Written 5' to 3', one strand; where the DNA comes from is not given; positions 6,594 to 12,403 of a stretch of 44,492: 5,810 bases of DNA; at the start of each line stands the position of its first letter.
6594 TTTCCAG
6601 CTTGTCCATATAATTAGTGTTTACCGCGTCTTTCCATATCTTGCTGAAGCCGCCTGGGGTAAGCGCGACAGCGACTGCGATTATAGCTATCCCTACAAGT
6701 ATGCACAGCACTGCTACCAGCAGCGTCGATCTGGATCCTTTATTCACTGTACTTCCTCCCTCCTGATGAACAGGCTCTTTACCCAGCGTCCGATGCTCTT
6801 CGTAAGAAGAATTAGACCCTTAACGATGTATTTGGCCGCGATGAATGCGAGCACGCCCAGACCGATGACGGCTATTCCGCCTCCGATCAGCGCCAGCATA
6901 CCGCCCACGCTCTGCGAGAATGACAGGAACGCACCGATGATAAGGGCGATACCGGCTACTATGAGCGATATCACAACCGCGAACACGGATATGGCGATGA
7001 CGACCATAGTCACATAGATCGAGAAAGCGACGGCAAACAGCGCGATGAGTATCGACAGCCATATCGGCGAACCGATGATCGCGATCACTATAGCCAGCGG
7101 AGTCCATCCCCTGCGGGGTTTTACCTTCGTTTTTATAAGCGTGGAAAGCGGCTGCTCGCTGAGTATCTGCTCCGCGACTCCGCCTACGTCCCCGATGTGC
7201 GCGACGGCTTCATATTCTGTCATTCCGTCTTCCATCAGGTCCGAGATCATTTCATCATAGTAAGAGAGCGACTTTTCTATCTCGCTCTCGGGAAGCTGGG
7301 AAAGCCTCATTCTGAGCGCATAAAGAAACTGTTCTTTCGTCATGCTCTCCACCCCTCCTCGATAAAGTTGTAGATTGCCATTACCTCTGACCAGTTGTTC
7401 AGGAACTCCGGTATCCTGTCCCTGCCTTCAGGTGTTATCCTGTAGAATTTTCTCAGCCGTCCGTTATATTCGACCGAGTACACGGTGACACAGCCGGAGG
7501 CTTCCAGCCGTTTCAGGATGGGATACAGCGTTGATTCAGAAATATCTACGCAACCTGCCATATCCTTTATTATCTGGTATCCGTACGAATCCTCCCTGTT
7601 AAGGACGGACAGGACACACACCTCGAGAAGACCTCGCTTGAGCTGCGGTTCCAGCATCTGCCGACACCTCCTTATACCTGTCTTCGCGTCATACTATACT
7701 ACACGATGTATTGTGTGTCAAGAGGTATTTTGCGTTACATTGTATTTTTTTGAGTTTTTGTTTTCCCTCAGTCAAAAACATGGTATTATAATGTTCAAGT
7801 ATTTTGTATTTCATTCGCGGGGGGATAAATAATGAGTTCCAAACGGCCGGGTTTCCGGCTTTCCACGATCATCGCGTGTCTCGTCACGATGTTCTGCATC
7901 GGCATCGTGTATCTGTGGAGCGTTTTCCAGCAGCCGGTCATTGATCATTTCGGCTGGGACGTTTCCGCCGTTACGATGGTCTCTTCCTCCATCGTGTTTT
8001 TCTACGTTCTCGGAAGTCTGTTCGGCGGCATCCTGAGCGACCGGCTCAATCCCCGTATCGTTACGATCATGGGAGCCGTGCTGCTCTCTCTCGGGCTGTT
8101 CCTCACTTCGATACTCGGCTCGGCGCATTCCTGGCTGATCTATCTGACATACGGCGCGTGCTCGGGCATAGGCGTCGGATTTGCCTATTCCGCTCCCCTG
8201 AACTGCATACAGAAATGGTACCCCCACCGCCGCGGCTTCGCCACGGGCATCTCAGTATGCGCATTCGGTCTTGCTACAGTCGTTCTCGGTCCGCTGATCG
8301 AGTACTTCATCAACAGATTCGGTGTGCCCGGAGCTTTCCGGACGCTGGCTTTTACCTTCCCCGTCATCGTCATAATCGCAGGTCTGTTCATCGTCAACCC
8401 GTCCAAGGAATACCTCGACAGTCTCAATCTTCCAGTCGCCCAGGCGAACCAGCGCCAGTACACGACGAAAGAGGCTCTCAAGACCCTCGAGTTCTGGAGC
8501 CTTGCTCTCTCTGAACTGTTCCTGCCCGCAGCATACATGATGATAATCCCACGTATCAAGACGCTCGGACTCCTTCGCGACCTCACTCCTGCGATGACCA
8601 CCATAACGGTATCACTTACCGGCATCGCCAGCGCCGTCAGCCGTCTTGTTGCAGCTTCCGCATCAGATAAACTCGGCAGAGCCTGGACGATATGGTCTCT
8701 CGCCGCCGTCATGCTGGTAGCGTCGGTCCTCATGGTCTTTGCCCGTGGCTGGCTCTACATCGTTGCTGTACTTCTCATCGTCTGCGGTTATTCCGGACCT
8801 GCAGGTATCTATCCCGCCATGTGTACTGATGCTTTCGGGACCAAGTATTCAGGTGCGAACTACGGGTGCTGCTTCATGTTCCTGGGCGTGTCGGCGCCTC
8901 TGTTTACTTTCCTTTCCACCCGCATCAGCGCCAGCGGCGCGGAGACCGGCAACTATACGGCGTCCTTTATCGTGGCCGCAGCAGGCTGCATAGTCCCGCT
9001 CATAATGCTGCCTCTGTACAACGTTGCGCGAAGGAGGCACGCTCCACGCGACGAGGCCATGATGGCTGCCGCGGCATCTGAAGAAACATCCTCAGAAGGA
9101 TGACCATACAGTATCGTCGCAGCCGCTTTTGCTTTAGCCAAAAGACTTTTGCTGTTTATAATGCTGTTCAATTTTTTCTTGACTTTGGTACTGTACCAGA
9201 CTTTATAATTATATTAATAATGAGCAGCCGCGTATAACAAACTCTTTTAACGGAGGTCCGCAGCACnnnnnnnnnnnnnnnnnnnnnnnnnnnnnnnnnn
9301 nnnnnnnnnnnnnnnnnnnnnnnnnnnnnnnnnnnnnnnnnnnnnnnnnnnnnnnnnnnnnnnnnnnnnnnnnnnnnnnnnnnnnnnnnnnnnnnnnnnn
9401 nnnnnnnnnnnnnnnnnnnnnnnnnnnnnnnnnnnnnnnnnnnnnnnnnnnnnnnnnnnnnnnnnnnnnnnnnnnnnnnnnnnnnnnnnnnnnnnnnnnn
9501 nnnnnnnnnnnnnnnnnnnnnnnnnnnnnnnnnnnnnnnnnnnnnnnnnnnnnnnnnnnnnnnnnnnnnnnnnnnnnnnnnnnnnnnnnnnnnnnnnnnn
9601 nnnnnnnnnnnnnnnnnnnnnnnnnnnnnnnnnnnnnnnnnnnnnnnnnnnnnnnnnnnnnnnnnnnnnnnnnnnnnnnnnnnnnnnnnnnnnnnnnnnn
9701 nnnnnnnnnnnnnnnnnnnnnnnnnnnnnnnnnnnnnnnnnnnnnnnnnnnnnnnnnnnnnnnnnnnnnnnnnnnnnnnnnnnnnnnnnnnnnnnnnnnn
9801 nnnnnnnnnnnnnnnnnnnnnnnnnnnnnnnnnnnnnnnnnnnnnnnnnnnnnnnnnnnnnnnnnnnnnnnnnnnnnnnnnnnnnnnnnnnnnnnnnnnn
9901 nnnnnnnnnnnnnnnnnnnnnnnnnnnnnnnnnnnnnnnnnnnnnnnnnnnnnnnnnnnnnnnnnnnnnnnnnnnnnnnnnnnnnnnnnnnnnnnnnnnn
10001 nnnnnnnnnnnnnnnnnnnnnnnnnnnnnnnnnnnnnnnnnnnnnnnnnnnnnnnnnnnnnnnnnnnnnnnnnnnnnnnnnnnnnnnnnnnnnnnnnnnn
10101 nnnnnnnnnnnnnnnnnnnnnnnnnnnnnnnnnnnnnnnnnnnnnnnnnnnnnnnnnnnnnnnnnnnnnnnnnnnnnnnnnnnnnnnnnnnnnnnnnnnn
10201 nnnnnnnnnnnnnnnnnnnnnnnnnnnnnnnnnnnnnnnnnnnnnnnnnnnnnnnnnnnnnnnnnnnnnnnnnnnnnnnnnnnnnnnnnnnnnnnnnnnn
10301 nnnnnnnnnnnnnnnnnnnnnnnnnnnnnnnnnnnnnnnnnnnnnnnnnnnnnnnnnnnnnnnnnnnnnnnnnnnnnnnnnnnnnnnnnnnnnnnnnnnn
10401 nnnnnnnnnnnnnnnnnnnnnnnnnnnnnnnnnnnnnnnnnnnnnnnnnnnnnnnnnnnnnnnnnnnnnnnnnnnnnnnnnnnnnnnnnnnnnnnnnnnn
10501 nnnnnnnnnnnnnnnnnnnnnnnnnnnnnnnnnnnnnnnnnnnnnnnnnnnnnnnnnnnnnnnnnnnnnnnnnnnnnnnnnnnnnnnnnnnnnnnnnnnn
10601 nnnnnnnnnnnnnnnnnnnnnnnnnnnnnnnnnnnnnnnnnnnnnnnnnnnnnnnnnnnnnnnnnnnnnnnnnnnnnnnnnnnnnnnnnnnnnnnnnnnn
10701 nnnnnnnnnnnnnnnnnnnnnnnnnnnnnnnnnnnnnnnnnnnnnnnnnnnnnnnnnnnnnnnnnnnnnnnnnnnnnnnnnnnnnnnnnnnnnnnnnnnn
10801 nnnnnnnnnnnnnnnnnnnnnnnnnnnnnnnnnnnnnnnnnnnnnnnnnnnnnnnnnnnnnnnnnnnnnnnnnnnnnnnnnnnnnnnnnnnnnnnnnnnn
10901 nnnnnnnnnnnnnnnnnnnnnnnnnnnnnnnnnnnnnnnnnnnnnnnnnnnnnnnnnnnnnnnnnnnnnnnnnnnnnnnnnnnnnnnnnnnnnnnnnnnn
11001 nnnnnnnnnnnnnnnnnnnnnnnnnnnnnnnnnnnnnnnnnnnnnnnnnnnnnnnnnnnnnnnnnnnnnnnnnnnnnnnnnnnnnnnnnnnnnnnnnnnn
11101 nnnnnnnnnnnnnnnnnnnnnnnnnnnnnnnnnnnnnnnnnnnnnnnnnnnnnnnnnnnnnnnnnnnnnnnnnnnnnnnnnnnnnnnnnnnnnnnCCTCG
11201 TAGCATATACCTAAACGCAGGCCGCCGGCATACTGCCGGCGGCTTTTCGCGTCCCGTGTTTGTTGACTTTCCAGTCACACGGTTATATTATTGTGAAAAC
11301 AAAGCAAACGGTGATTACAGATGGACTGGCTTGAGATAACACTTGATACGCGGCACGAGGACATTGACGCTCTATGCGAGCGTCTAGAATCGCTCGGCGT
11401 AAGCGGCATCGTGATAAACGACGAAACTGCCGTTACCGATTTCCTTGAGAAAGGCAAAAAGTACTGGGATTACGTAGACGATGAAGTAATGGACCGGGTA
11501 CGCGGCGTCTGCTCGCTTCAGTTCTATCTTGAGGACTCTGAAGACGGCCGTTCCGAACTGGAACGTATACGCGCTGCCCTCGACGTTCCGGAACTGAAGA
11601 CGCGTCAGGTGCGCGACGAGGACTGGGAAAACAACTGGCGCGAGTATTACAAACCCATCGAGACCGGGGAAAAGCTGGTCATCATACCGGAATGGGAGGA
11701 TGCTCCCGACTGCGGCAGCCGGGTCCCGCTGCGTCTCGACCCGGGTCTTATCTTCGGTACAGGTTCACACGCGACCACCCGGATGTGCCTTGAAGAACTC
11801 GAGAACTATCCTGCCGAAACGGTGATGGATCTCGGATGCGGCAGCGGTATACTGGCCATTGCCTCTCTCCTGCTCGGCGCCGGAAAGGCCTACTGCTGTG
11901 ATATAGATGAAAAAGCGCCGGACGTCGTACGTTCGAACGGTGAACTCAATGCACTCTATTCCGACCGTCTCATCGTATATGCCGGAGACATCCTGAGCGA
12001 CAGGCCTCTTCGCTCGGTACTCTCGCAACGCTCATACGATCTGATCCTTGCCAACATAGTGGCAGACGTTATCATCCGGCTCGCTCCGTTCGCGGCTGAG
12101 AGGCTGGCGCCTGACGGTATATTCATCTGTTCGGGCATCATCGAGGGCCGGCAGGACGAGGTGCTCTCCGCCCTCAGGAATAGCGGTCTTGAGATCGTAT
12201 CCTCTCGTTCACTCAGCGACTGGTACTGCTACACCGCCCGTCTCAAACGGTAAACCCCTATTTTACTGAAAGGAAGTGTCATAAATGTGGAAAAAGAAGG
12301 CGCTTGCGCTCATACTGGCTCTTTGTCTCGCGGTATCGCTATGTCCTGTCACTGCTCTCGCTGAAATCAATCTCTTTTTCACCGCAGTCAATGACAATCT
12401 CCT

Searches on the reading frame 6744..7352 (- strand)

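Call 5: search_protein_families(library=pfam, proteins=[window:6744-7352:-])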
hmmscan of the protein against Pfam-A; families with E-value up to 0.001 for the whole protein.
window:6744-7352:- (202 aa): 1 family
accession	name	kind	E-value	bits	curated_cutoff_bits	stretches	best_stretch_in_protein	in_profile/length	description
PF22564.2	HAAS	-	7.3e-08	33.1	27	1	8-57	1-50/55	HAAS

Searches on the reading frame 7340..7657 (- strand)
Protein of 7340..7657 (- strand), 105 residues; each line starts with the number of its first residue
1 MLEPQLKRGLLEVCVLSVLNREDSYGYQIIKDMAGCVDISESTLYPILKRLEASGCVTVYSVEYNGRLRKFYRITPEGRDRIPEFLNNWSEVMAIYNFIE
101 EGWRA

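Call 44: search_protein_families(library=pfam, proteins=[window:7340-7657:-], max_evalue=0.01)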
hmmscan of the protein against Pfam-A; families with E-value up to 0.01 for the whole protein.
window:7340-7657:- (105 aa): 4 families
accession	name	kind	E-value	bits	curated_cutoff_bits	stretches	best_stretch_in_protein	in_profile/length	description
PF03551.20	PadR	-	4.6e-19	68.6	27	1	15-82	1-73/75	Transcriptional regulator PadR-like family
PF13601.12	HTH_34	-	1e-06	29.3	27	1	13-87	3-74/80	Winged helix DNA-binding domain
PF01978.25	TrmB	-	0.0044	17.3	25.6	1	31-75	26-65/68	Sugar-specific transcriptional regulator TrmB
PF13463.12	HTH_27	-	0.0077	16.9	22.2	0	11-78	4-68/68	Winged helix DNA-binding domain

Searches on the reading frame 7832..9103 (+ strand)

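Call 5: search_protein_families(library=pfam, proteins=[window:7832-9103:+])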
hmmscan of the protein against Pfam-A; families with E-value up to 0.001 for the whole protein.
window:7832-9103:+ (423 aa): 1 family
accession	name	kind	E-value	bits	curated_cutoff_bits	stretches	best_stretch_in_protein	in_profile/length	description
PF07690.21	MFS_1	-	3.4e-39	135.2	33.4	2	15-357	2-345/347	Major Facilitator Superfamily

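Call 79: search_protein_families(library=ncbifam, proteins=[window:7832-9103:+], max_evalue=0.00001)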
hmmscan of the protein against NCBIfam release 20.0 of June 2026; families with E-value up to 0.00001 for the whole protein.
window:7832-9103:+ (423 aa): 6 families
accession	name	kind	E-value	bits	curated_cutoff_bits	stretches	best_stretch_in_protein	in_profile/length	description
NF049980.1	SfMCT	equivalog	3.5e-83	279.4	320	1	10-383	2-376/378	L-lactate MFS transporter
TIGR00890.1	2A0111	subfamily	4.4e-52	177.3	374.85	1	11-391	4-376/377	oxalate/formate antiport family MFS transporter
TIGR04259.1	oxa_formateAnti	equivalog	1.4e-41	142.7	335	1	14-392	6-387/405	oxalate/formate MFS antiporter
TIGR00892.1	2A0113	subfamily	9.6e-12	44.3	586.1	1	13-176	21-183/455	monocarboxylate transporter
TIGR00881.1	2A0104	subfamily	1.9e-11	43.6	407.75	1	36-214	21-194/379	phosphoglycerate transporter protein PgtP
TIGR00895.1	2A0115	subfamily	6e-07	28.7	418.55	1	8-196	14-200/398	aromatic acid/H+ symport family MFS transporter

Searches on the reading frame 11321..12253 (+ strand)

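Call 5: search_protein_families(library=pfam, proteins=[window:11321-12253:+])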
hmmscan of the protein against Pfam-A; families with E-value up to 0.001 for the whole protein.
window:11321-12253:+ (310 aa): 4 families
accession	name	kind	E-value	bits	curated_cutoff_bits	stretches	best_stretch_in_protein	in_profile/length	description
PF06325.19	PrmA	-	1.5e-76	258.2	22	1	2-307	1-294/296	Ribosomal protein L11 methyltransferase (PrmA)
PF05175.20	MTS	-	2.3e-08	34.3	23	1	151-245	18-105/170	Methyltransferase small domain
PF13847.12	Methyltransf_31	-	6.5e-05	23.1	27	1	165-256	4-92/145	Methyltransferase domain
PF13649.12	Methyltransf_25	-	8.5e-05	23.6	27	1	168-245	1-71/97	Methyltransferase domain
